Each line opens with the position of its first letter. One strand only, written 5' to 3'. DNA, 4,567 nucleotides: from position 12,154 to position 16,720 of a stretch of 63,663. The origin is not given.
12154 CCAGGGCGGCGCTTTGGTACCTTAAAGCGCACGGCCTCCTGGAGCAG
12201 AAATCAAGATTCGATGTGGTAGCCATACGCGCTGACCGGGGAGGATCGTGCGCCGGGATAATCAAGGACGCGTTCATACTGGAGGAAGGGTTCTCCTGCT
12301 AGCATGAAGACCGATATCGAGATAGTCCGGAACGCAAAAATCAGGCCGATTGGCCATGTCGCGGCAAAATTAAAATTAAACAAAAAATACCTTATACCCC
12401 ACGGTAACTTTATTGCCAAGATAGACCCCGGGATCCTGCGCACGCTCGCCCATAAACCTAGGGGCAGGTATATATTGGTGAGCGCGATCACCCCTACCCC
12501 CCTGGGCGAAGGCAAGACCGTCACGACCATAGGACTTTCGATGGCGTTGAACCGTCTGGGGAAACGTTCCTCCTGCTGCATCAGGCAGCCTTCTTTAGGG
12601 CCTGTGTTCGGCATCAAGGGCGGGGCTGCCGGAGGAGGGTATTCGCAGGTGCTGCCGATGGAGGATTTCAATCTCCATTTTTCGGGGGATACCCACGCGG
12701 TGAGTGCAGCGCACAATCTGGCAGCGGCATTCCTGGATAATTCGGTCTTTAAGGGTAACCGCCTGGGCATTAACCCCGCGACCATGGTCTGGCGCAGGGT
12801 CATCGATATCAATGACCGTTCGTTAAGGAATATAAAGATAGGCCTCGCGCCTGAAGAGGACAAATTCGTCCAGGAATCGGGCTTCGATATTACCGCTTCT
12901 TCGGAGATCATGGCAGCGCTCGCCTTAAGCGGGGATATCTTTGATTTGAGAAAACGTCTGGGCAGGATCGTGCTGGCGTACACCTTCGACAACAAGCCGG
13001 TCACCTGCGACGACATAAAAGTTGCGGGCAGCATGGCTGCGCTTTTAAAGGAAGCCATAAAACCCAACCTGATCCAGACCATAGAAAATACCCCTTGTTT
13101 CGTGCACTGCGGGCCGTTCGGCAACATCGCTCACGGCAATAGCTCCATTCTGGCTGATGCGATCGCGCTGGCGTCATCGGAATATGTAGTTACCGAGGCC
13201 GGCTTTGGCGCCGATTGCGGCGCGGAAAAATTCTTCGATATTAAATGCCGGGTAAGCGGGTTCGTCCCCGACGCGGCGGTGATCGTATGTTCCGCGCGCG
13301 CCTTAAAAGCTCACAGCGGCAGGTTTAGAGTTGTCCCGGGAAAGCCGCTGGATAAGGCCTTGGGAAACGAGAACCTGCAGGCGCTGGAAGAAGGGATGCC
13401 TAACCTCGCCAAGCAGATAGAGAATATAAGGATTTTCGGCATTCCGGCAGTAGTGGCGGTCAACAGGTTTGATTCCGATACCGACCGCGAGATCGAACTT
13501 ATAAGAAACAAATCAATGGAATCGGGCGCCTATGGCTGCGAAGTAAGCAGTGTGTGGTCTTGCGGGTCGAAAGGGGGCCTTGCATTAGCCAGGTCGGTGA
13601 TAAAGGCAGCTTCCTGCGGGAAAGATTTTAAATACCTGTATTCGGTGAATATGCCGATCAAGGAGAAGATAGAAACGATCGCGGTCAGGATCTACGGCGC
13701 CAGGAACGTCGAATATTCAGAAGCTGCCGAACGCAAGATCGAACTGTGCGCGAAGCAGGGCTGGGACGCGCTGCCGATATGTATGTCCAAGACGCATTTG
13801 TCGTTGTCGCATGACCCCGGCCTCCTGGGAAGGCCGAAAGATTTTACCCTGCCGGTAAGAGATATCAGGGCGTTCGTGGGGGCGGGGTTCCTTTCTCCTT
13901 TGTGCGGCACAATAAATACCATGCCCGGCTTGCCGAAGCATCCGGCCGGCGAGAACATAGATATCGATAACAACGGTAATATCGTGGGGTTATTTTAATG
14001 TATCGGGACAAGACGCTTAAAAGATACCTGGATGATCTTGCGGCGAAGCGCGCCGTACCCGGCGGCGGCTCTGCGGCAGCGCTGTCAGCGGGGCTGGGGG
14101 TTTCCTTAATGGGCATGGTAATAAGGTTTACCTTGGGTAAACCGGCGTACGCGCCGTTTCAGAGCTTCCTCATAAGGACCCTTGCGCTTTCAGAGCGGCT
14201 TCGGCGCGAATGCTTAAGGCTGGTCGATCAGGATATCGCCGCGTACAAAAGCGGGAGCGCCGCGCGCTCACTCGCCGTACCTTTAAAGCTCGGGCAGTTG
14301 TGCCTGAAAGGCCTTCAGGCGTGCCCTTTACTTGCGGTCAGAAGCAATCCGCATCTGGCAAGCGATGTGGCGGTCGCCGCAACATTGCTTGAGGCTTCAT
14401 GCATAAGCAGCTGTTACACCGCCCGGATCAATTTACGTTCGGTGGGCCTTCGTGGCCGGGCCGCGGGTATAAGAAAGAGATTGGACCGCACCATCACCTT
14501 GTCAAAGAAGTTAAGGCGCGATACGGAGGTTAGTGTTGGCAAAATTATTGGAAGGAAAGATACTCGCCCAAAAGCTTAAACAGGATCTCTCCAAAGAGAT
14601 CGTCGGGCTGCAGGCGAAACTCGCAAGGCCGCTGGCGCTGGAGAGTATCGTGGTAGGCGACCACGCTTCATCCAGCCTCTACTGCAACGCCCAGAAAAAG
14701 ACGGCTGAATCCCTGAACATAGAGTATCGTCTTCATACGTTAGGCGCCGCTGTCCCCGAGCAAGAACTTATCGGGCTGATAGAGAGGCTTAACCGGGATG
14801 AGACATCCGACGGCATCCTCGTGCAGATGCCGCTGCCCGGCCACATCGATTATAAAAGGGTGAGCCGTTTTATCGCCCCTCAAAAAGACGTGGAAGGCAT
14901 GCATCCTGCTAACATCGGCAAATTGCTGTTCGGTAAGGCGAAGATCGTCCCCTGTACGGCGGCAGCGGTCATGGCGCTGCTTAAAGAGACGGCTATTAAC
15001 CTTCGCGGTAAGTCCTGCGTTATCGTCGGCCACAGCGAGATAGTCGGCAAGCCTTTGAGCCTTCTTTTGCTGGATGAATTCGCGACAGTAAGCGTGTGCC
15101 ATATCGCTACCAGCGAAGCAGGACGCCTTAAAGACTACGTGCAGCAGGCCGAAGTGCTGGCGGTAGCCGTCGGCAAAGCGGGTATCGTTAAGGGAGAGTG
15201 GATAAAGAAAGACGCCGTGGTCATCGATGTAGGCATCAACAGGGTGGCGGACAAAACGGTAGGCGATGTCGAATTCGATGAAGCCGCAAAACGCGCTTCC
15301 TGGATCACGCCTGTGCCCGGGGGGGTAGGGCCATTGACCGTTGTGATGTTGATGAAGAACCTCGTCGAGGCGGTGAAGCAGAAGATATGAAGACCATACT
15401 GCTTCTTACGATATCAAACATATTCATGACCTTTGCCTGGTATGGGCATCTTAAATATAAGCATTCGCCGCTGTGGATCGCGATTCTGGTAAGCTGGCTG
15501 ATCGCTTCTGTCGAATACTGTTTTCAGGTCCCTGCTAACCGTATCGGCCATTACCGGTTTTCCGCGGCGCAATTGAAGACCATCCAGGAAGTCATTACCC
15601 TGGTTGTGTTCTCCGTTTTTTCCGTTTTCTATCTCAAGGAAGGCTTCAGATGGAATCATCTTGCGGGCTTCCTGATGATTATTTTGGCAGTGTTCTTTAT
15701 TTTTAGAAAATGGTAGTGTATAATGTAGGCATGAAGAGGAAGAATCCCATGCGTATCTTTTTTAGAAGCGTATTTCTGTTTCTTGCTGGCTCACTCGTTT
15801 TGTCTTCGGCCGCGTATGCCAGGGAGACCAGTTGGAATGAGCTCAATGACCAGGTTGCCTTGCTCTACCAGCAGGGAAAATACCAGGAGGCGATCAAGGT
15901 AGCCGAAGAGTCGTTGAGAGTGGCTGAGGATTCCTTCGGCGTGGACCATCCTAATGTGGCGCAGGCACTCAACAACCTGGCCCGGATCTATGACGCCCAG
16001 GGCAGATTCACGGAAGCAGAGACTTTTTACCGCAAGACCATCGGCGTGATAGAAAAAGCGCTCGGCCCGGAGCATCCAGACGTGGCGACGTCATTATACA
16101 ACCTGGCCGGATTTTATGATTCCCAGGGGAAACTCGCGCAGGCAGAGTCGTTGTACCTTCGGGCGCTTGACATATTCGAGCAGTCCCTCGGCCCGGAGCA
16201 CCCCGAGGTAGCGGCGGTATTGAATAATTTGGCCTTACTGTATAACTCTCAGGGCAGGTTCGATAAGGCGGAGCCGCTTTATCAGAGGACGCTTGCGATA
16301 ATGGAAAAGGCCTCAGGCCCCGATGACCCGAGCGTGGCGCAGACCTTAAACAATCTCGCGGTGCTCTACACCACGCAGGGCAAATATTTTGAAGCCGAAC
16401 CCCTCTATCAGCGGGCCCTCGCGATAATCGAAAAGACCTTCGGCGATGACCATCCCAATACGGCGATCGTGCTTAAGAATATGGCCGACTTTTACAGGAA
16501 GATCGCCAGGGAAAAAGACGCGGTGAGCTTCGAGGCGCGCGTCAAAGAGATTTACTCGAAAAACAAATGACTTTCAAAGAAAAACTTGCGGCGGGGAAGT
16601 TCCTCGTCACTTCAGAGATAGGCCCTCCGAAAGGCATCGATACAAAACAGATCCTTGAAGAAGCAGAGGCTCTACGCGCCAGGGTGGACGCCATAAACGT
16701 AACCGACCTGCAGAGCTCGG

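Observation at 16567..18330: metF without adjacent metV, followed by a degenerate flavoprotein: a possible alternative MTHFR partner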

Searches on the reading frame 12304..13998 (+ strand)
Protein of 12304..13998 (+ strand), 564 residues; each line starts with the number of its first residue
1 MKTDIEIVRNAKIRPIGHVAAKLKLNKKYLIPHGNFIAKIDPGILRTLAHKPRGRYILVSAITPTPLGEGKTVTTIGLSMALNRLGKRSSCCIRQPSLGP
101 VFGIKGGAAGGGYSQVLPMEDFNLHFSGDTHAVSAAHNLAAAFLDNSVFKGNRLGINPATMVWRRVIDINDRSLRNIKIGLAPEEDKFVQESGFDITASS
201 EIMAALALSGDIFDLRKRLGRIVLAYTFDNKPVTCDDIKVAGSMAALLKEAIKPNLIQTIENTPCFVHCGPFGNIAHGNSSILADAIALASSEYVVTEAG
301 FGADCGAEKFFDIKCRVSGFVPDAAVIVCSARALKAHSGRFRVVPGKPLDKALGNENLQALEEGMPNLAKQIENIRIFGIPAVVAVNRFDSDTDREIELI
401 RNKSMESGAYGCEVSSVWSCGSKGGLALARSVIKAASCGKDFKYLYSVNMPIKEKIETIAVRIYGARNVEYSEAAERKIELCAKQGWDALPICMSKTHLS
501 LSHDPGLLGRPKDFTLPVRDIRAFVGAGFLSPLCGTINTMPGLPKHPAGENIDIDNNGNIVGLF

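Call 4: search_protein_families(library=pfam, proteins=[window:12304-13998:+], max_evalue=0.1)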
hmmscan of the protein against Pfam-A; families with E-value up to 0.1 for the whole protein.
window:12304-13998:+ (564 aa): 2 families
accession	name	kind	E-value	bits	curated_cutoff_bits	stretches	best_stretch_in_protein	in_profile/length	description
PF01268.25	FTHFS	-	7.4e-243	807.2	27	1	2-564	1-556/556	Formate--tetrahydrofolate ligase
PF01656.29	CbiA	-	0.056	13.8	25.4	0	68-88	9-29/125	CobQ/CobB/MinD/ParA nucleotide binding domain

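Call 5: search_protein_families(library=ncbifam, proteins=[window:12304-13998:+], max_evalue=0.01)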
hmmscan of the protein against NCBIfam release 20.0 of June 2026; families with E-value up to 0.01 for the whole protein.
window:12304-13998:+ (564 aa): 3 families
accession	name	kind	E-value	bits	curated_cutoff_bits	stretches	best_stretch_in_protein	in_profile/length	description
NF010030.0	PRK13505.1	equivalog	7e-232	770.7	652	1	1-564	2-557/557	formate--tetrahydrofolate ligase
NF010031.0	PRK13506.1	equivalog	2.8e-221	735.8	800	1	1-563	1-577/578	formate--tetrahydrofolate ligase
NF010032.0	PRK13507.1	equivalog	1.3e-187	624.5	938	1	4-564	10-587/587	formate--tetrahydrofolate ligase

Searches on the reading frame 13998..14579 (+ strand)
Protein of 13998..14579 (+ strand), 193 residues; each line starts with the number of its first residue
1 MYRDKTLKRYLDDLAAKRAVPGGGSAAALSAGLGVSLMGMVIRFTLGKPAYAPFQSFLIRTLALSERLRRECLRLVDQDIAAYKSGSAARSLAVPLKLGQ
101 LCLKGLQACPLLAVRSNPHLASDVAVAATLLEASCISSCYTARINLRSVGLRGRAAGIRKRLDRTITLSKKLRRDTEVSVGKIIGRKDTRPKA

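Call 4: search_protein_families(library=pfam, proteins=[window:13998-14579:+], max_evalue=0.1)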
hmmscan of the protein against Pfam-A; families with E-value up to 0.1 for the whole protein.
window:13998-14579:+ (193 aa): 1 family
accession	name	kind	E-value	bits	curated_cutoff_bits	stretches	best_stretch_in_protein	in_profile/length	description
PF04961.17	FTCD_C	-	2.3e-32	112.6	24.5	2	6-92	1-87/182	Formiminotransferase-cyclodeaminase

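Call 5: search_protein_families(library=ncbifam, proteins=[window:13998-14579:+], max_evalue=0.01)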
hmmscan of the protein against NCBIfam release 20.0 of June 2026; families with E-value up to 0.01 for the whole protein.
window:13998-14579:+ (193 aa): 1 family
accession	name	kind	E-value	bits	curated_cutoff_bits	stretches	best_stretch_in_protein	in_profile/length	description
NF045657.1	MthfCyhylaseFchA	equivalog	7e-26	91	275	2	1-90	1-90/207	methenyltetrahydrofolate cyclohydrolase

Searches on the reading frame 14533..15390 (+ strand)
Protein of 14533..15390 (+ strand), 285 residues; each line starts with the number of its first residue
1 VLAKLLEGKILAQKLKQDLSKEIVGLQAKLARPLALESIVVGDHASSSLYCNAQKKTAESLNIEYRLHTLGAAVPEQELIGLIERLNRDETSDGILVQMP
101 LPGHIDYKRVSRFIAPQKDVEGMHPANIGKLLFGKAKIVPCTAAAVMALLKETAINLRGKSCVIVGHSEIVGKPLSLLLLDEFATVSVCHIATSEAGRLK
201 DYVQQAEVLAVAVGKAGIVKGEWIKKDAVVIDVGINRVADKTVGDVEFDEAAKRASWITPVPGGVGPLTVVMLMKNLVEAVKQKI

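Call 4: search_protein_families(library=pfam, proteins=[window:14533-15390:+], max_evalue=0.1)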
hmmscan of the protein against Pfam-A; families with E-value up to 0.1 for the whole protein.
window:14533-15390:+ (285 aa): 2 families
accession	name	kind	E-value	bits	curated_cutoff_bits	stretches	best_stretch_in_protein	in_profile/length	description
PF02882.25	THF_DHG_CYH_C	-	4.4e-62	208.6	27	1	124-284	1-159/160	Tetrahydrofolate dehydrogenase/cyclohydrolase, NAD(P)-binding domain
PF00763.28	THF_DHG_CYH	-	2e-29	102.6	32.8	1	6-121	1-115/115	Tetrahydrofolate dehydrogenase/cyclohydrolase, catalytic domain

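Call 5: search_protein_families(library=ncbifam, proteins=[window:14533-15390:+], max_evalue=0.01)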
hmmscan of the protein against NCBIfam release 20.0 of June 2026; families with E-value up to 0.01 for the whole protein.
window:14533-15390:+ (285 aa): 32 families (the best 25 are shown)
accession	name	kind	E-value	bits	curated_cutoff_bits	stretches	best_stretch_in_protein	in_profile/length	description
NF008058.0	PRK10792.1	equivalog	2.4e-92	309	355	1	1-283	1-281/285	bifunctional methylenetetrahydrofolate dehydrogenase/methenyltetrahydrofolate cyclohydrolase FolD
NF010787.0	PRK14191.1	equivalog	1.2e-90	303.5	423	1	4-284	2-280/285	bifunctional methylenetetrahydrofolate dehydrogenase/methenyltetrahydrofolate cyclohydrolase FolD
NF010785.0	PRK14188.1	subfamily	1.5e-84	283.5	396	1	2-283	2-288/297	bifunctional methylenetetrahydrofolate dehydrogenase/methenyltetrahydrofolate cyclohydrolase FolD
NF010776.0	PRK14179.1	equivalog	1.2e-82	277.2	445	1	3-284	2-281/284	bifunctional methylenetetrahydrofolate dehydrogenase/methenyltetrahydrofolate cyclohydrolase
NF010773.0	PRK14176.1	equivalog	4.2e-82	275.8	437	1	4-284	9-286/287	bifunctional 5,10-methylene-tetrahydrofolate dehydrogenase/ 5,10-methylene-tetrahydrofolate cyclohydrolase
NF010786.0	PRK14189.1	subfamily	6.8e-82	274.8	421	1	1-283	1-280/285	bifunctional methylenetetrahydrofolate dehydrogenase/methenyltetrahydrofolate cyclohydrolase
NF010780.0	PRK14183.1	equivalog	1.5e-80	270.5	480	1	4-284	2-280/283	bifunctional 5,10-methylene-tetrahydrofolate dehydrogenase/ 5,10-methylene-tetrahydrofolate cyclohydrolase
NF010783.0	PRK14186.1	equivalog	2.1e-80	270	333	1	3-284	2-285/297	bifunctional methylenetetrahydrofolate dehydrogenase/methenyltetrahydrofolate cyclohydrolase FolD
NF010769.0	PRK14172.1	equivalog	5.3e-80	268.6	392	1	4-282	3-278/278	bifunctional 5,10-methylene-tetrahydrofolate dehydrogenase/ 5,10-methylene-tetrahydrofolate cyclohydrolase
NF010781.0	PRK14184.1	equivalog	3.1e-78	262.8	438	1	4-284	2-283/286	bifunctional 5,10-methylene-tetrahydrofolate dehydrogenase/ 5,10-methylene-tetrahydrofolate cyclohydrolase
NF010779.0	PRK14182.1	equivalog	1.1e-76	257.7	537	1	4-283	2-279/282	bifunctional 5,10-methylene-tetrahydrofolate dehydrogenase/ 5,10-methylene-tetrahydrofolate cyclohydrolase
NF010770.0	PRK14173.1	equivalog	6.2e-76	255.4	411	1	1-284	1-281/287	bifunctional 5,10-methylene-tetrahydrofolate dehydrogenase/ 5,10-methylene-tetrahydrofolate cyclohydrolase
NF010784.0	PRK14187.1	equivalog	1.7e-75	253.9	486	1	2-281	2-285/300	bifunctional methylenetetrahydrofolate dehydrogenase/methenyltetrahydrofolate cyclohydrolase FolD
NF010790.0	PRK14194.1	equivalog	2.6e-75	253.5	508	1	3-283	4-284/301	bifunctional methylenetetrahydrofolate dehydrogenase/methenyltetrahydrofolate cyclohydrolase FolD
NF010763.0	PRK14166.1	equivalog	4.2e-74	249.1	501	1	5-285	3-281/282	bifunctional 5,10-methylene-tetrahydrofolate dehydrogenase/ 5,10-methylene-tetrahydrofolate cyclohydrolase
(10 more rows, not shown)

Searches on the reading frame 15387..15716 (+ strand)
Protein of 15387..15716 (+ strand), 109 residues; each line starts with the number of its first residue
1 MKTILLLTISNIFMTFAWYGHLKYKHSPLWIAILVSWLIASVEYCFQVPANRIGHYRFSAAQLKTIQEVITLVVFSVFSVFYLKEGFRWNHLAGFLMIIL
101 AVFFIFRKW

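Call 4: search_protein_families(library=pfam, proteins=[window:15387-15716:+], max_evalue=0.1)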
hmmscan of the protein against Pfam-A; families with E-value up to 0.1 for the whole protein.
window:15387-15716:+ (109 aa): 2 families
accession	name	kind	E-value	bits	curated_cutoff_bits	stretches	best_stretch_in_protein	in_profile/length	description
PF04342.18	DMT_6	-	1.1e-47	161.1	25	1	3-106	1-104/104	Putative member of DMT superfamily (DUF486)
PF00892.27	EamA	-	0.00067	20.4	28.2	1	7-106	39-134/135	EamA-like transporter family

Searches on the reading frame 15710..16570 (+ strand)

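Call 4: search_protein_families(library=pfam, proteins=[window:15710-16570:+], max_evalue=0.1)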
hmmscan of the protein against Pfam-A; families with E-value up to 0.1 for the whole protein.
window:15710-16570:+ (286 aa): 39 families (the best 25 are shown)
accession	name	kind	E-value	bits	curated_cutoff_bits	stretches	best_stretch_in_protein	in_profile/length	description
PF13424.12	TPR_12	-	2.9e-92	303.4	30.1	5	124-200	1-77/77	Tetratricopeptide repeat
PF13374.12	TPR_10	-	9.5e-69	226.1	27.5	5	209-250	1-42/42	Tetratricopeptide repeat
PF24885.1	TPR_NPHP3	-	3.4e-52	177.7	100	3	109-201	124-216/239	Nephrocystin-3 TPR domain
PF13176.12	TPR_7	-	8.3e-32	107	27.9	4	86-111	1-26/36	Tetratricopeptide repeat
PF00515.34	TPR_1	-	4.8e-28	96.2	27.8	5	168-197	1-30/34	Tetratricopeptide repeat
PF07719.23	TPR_2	-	2.1e-23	80.9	27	5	210-239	1-30/34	Tetratricopeptide repeat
PF17874.7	TPR_MalT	-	3.4e-22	79.6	45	2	53-242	12-193/336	MalT-like TPR region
PF13432.12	TPR_16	-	1e-21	77.4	32.7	3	51-110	6-57/65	Tetratricopeptide repeat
PF13181.12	TPR_8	-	1.8e-19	68.6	25.7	4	84-109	1-26/34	Tetratricopeptide repeat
PF14559.12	TPR_19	-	8e-16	58.6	25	3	52-107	1-48/68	Tetratricopeptide repeat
PF13431.12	TPR_17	-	2.1e-15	56.1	24.4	1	80-104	9-33/34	Tetratricopeptide repeat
PF13428.12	TPR_14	-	5e-14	51.9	23.5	1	171-196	4-29/44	Tetratricopeptide repeat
PF07721.20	TPR_4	-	2.2e-11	43.7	27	1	84-108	1-25/26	Tetratricopeptide repeat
PF04212.24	MIT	-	8.9e-08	32.6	30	0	126-163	4-40/66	MIT (microtubule interacting and transport) domain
PF14357.11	DUF4404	-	6.1e-07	30.4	27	1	43-91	27-75/83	Domain of unknown function (DUF4404)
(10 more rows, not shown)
